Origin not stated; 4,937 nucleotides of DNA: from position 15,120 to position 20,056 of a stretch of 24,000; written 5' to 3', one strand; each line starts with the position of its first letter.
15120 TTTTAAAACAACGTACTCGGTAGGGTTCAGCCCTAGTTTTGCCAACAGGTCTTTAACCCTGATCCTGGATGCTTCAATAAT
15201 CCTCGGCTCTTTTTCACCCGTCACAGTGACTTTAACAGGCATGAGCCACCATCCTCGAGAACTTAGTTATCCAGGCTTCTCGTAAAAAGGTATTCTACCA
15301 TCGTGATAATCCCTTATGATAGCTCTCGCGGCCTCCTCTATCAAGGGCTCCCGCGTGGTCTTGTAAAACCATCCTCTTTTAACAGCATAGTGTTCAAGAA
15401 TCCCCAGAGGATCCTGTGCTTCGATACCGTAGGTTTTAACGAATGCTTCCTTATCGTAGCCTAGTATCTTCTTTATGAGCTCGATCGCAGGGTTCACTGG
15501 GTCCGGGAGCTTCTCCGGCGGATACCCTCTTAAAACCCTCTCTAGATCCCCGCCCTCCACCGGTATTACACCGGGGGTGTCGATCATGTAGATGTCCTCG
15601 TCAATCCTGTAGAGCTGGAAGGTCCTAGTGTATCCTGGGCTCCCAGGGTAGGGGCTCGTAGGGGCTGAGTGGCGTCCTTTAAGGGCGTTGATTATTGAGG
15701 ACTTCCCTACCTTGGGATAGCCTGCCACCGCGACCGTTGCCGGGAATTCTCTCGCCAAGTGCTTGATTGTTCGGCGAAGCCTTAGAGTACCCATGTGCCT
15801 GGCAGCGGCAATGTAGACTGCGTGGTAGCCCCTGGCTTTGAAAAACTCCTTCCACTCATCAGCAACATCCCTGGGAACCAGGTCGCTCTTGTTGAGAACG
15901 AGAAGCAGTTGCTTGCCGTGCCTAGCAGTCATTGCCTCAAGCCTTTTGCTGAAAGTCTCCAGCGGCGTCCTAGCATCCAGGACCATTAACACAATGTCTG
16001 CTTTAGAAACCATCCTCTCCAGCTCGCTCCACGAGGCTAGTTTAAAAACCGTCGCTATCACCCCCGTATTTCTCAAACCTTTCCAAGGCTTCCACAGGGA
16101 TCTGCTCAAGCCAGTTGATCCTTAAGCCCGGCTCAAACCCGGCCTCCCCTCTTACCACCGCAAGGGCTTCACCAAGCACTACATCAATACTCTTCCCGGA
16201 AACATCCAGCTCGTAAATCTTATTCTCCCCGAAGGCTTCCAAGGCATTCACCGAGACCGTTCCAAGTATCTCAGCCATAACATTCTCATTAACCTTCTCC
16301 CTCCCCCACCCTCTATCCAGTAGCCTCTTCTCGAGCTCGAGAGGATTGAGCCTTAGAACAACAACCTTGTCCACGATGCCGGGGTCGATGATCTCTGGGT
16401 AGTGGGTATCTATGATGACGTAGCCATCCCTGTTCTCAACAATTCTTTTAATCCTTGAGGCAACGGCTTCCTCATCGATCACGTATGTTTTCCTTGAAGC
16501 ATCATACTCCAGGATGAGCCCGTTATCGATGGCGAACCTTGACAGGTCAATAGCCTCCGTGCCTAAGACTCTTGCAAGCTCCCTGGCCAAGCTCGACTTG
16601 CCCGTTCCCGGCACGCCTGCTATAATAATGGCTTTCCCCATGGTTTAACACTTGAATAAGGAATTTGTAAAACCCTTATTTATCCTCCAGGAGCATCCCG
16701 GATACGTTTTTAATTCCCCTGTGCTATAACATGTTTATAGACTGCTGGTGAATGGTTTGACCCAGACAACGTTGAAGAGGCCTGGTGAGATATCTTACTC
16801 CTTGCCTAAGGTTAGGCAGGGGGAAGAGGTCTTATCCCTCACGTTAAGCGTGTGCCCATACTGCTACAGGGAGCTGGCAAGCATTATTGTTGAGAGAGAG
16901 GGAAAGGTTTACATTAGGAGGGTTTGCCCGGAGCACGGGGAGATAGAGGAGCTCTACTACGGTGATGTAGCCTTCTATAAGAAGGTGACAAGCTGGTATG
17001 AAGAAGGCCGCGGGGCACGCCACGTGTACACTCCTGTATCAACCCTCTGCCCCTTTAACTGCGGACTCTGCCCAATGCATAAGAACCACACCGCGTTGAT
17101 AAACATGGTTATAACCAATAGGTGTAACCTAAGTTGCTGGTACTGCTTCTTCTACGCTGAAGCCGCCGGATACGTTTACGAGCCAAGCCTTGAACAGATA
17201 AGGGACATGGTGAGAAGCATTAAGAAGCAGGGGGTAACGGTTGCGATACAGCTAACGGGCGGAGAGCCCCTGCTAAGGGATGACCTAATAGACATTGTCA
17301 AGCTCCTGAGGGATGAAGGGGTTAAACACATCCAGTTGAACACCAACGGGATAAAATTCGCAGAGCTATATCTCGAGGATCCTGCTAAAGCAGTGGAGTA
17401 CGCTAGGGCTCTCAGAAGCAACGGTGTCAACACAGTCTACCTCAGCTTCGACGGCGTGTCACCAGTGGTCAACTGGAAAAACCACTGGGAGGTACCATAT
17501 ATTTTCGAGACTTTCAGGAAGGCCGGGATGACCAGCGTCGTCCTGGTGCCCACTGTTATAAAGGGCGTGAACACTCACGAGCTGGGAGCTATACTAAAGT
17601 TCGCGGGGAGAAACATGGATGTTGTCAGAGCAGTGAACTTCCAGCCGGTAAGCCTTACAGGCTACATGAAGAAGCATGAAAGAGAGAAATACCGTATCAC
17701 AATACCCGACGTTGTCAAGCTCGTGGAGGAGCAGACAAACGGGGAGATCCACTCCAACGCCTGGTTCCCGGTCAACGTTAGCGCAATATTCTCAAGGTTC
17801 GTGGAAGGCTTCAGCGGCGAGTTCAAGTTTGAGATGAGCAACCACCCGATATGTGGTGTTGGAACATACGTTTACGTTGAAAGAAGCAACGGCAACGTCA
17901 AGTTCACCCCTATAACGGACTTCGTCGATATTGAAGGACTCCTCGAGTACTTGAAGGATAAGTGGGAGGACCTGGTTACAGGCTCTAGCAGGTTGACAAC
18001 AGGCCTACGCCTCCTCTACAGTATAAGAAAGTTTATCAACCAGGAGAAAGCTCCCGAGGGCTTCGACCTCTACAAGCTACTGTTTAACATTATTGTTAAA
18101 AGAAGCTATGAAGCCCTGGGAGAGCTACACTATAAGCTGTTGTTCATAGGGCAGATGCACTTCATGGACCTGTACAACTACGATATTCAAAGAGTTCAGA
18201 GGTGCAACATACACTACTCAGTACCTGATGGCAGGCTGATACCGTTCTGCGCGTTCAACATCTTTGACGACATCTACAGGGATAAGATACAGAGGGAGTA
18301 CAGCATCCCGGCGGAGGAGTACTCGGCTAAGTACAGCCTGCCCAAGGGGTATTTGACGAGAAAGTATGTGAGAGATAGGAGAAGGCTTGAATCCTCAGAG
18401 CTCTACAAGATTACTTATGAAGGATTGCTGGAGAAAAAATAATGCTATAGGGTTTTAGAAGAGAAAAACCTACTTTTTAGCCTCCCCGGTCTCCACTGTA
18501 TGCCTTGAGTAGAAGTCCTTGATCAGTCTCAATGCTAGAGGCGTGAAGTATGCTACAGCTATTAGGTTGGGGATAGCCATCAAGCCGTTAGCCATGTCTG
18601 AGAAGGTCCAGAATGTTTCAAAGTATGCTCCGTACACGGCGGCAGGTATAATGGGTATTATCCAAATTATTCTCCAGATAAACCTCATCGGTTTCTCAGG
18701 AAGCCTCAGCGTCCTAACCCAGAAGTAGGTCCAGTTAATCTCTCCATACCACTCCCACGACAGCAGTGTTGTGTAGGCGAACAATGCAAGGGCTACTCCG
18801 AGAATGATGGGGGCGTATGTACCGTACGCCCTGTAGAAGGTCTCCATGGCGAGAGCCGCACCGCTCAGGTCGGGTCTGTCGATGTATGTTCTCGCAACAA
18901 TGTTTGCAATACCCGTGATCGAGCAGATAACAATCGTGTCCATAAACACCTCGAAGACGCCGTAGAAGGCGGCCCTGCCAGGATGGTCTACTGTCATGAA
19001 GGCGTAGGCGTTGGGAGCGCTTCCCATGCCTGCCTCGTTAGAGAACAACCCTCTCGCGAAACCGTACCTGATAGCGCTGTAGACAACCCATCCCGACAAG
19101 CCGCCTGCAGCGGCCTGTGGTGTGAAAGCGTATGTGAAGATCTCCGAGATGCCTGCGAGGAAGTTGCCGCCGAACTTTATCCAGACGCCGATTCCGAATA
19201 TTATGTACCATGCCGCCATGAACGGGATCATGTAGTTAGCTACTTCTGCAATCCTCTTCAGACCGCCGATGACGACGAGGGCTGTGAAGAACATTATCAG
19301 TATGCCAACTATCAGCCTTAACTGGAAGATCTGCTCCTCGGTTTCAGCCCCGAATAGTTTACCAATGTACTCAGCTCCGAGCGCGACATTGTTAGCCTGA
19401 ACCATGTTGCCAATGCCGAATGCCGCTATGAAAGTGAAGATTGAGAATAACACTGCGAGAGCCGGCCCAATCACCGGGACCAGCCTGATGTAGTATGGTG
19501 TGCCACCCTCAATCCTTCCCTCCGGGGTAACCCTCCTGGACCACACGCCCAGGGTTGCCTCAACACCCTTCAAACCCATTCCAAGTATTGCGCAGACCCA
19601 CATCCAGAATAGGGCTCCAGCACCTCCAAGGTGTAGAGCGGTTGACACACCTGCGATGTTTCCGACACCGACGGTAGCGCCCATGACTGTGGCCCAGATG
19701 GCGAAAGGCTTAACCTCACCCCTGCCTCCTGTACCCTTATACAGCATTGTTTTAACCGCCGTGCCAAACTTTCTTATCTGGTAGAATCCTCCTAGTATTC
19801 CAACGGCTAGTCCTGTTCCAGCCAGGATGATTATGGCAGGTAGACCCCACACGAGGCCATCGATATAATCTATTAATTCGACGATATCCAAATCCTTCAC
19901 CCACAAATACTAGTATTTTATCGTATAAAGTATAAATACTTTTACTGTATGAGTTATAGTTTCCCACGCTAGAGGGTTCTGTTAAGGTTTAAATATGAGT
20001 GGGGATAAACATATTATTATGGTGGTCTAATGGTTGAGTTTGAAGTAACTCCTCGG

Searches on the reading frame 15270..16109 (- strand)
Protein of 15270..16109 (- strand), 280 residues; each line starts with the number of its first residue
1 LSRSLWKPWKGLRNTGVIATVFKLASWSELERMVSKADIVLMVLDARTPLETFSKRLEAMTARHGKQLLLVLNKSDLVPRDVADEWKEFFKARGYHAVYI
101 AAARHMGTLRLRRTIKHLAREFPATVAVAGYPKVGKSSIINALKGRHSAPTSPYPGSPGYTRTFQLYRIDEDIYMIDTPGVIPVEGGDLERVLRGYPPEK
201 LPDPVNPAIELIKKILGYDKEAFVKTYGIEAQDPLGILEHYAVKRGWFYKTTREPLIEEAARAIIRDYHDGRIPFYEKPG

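Call 3: search_protein_families(library=pfam, proteins=[window:15270-16109:-], max_evalue=1)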
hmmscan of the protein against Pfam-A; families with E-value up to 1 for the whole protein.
window:15270-16109:- (280 aa): 10 families
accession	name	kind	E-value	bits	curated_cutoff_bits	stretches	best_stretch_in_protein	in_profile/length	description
PF01926.29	MMR_HSR1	-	1.9e-17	63.8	21.9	2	125-183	1-58/113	50S ribosome-binding GTPase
PF03193.22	RsgA_GTPase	-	1.5e-14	54.7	30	1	33-181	19-168/174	RsgA GTPase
PF02421.24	FeoB_N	-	3.1e-08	33.7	27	1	125-182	2-58/156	Ferrous iron transport protein B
PF00350.29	Dynamin_N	-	3.8e-08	34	27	1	126-155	1-30/168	Dynamin family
PF00009.33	GTP_EFTU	-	0.00041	20.4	26.5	1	29-90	85-150/188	Elongation factor Tu GTP binding domain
PF24179.1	NTE_Ploop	-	0.0081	16.4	27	1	26-100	84-158/223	Neuropathy Target Esterase family P-loop like domain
PF01488.26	Shikimate_DH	-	0.023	15.2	24.3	1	24-93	63-128/138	Shikimate / quinate 5-dehydrogenase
PF02492.25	cobW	-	0.023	14.7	20.7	1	19-84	101-163/180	CobW/HypB/UreG, nucleotide-binding domain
PF19993.5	DO-GTPase2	-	0.12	12.5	27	1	46-100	129-198/226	Double-GTPase 2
PF10662.15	PduV-EutP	-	0.14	12.4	21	1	29-110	56-136/143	Ethanolamine utilisation - propanediol utilisation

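Call 18: search_protein_families(library=ncbifam, proteins=[window:15270-16109:-], max_evalue=0.1)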
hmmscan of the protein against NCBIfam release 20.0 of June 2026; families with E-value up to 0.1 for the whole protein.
window:15270-16109:- (280 aa): 27 families (the best 25 are shown)
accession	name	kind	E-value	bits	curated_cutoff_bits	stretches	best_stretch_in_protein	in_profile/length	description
TIGR03596.1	GTPase_YlqF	equivalog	3.7e-31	108.5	208.2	1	29-273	14-270/276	ribosome biogenesis GTPase YlqF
TIGR03594.1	GTPase_EngA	equivalog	3.6e-17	62.5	306.7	2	11-120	232-347/432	ribosome biogenesis GTPase Der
TIGR03598.1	GTPase_YsxC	equivalog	2.6e-15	56.6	124.45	2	115-180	10-73/186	ribosome biogenesis GTP-binding protein YihA/YsxC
TIGR03597.1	GTPase_YqeH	equivalog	1.7e-12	47.2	297.4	1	29-183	57-217/361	ribosome biogenesis GTPase YqeH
TIGR00231.1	small_GTP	domain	2.8e-12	46.7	42.5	2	125-181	5-63/164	GTP-binding protein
NF000908.1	PRK00089.1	equivalog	3.1e-12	46.4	237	2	125-192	5-71/291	GTPase Era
TIGR03918.1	GTP_HydF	equivalog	5.4e-11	42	325.55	2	31-120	81-168/392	[FeFe] hydrogenase H-cluster maturation GTPase HydF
NF008932.0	PRK12289.1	equivalog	1.6e-10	40.5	483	1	14-181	75-241/363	small ribosomal subunit biogenesis GTPase RsgA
TIGR00450.1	mnmE_trmE_thdF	equivalog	1.8e-10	40.5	252.6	2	33-83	285-330/446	tRNA uridine-5-carboxymethylaminomethyl(34) synthesis GTPase MnmE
NF002828.0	PRK03003.1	equivalog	4.8e-09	35.3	631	2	121-157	38-74/477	ribosome biogenesis GTPase Der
NF003661.0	PRK05291.1-3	equivalog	9.9e-09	35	380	1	125-158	218-251/448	tRNA uridine-5-carboxymethylaminomethyl(34) synthesis GTPase MnmE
TIGR00157.1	TIGR00157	equivalog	2e-08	34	100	1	25-184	26-186/247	ribosome small subunit-dependent GTPase A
NF007071.0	PRK09518.1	equivalog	4.9e-08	32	953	2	120-156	268-304/706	bifunctional cytidylate kinase/GTPase Der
NF008931.0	PRK12288.1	equivalog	1e-06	28.1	360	1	67-181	152-267/347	small ribosomal subunit biogenesis GTPase RsgA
TIGR00437.1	feoB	equivalog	4.3e-06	25.7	315.65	1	130-194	1-65/594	ferrous iron transport protein B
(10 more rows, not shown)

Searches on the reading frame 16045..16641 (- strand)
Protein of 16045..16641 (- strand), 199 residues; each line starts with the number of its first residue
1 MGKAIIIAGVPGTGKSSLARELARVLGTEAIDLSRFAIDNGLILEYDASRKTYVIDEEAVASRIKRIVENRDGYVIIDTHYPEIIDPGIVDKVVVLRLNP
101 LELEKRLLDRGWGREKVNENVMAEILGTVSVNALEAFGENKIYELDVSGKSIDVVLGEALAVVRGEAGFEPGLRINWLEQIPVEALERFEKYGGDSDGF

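Call 3: search_protein_families(library=pfam, proteins=[window:16045-16641:-], max_evalue=1)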
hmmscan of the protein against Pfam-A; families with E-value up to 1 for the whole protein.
window:16045-16641:- (199 aa): 31 families (the best 25 are shown)
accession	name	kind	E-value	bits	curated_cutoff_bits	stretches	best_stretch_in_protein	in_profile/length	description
PF13238.12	AAA_18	-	1.6e-21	77.5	29.4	1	5-126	1-127/128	AAA domain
PF13207.12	AAA_17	-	1.5e-07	32.2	27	1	9-121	2-134/136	AAA domain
PF00004.35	AAA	-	4.9e-05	24.2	21.2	1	5-41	1-37/131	ATPase family associated with various cellular activities (AAA)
PF13521.12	AAA_28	-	5.9e-05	23.8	27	1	5-83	2-85/164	AAA domain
PF07728.20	AAA_5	-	9.4e-05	22.9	22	1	5-72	2-66/139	AAA domain (dynein-related subfamily)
PF13191.12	AAA_16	-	0.0006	20.8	32.6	1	4-29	26-51/167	AAA ATPase domain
PF13671.12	AAA_33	-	0.0011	19.7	27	1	5-35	2-32/143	AAA domain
PF20720.3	nSTAND3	-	0.0016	18.6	27.2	1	3-26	18-41/155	Novel STAND NTPase 3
PF06068.19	TIP49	-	0.003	17.2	23.8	1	2-69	50-116/347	TIP49 P-loop domain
PF08433.16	KTI12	-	0.0035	17.3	22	1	5-68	4-68/271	Chromatin associated protein KTI12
PF20030.5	bpMoxR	-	0.0049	16.4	27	1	4-40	33-71/205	MoxR domain in the MoxR-vWA-beta-propeller ternary systems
PF01443.25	Viral_helicase1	-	0.0076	16.5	21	1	5-25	1-21/228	Viral superfamily 1 RNA helicase core domain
PF13479.12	AAA_24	-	0.017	15.4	27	1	2-26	2-26/195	AAA domain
PF06414.18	Zeta_toxin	-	0.018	14.9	22.3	1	3-27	17-41/199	Zeta toxin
PF13401.12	AAA_22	-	0.021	15.6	27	1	4-39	7-33/130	AAA domain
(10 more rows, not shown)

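Call 18: search_protein_families(library=ncbifam, proteins=[window:16045-16641:-], max_evalue=0.1)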
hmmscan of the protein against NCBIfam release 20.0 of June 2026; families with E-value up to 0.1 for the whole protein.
window:16045-16641:- (199 aa): 32 families (the best 25 are shown)
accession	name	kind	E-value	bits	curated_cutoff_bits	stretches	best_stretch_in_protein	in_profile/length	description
NF003012.0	PRK03839.1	equivalog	3e-26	92.5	152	1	5-179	3-166/180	putative kinase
TIGR02173.1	cyt_kin_arch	equivalog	6.7e-08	32.7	102.1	1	5-156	3-151/169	(d)CMP kinase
NF003122.0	PRK04040.1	equivalog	0.00012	21.7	155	1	3-81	3-89/189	adenylate kinase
NF006746.0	PRK09270.1-5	subfamily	0.00015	20.8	250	1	5-40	24-64/210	nucleoside/nucleotide kinase family protein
TIGR03574.1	selen_PSTK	equivalog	0.00019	20.9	290.5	1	5-73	2-70/249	L-seryl-tRNA(Sec) kinase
NF058535.1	antiphage_EruA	equivalog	0.00063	18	1000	1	3-56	25-75/1318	NACHT domain-containing antiphage protein EruA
NF005994.0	PRK08118.1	equivalog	0.0014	18.6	215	1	3-40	2-39/172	DNA topology modulation protein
NF003229.0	PRK04195.1-5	equivalog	0.0035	16.1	280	1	3-33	45-75/413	replication factor C large subunit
NF040667.1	hom_kin_desulfo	exception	0.0036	17.2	197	1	4-33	2-31/163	homoserine kinase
NF001866.0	PRK00625.1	equivalog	0.0048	17.1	142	1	3-53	1-51/173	shikimate kinase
NF005255.0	PRK06762.2-2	equivalog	0.005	16.8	140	1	2-40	3-41/163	hypothetical protein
NF005250.0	PRK06761.1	equivalog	0.0055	15.7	270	1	2-33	3-34/282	hypothetical protein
NF010554.0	PRK13948.1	equivalog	0.0065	16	217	1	6-36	14-44/192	shikimate kinase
NF008994.0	PRK12337.1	equivalog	0.0087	14.6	603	1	5-29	265-289/492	2-phosphoglycerate kinase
TIGR00763.1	lon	equivalog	0.0093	14.5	608.05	1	2-34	353-385/795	endopeptidase La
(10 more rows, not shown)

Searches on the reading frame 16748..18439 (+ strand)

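Call 3: search_protein_families(library=pfam, proteins=[window:16748-18439:+], max_evalue=1)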
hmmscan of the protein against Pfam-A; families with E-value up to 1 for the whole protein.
window:16748-18439:+ (564 aa): 5 families
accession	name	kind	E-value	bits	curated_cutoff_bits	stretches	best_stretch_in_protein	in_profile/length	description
PF04055.27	Radical_SAM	-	1.4e-28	100.5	29.5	1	120-286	1-166/166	Radical SAM superfamily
PF23545.1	Zn_ribbon_HMPTM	-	1.4e-15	57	27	1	29-71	2-44/45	HMPTM N-terminal zinc ribbon domain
PF13353.11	Fer4_12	-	2.4e-05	25.1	22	1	122-218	11-108/137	4Fe-4S single cluster domain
PF07935.16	SSV1_ORF_D-335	-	0.0095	16.6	22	0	374-404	17-48/68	ORF D-335-like protein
PF01807.25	Zn_ribbon_DnaG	-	0.058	13.6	24.9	0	105-147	33-74/98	CHC2 zinc finger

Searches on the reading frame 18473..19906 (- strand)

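Call 16: search_protein_families(library=pfam, proteins=[window:18473-19906:-], max_evalue=0.001)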
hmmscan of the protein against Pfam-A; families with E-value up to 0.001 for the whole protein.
window:18473-19906:- (478 aa): 1 family
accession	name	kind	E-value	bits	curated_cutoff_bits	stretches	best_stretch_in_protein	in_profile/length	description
PF01235.23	Na_Ala_symp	-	5.2e-99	332.6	24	1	61-470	9-384/392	Sodium:alanine symporter family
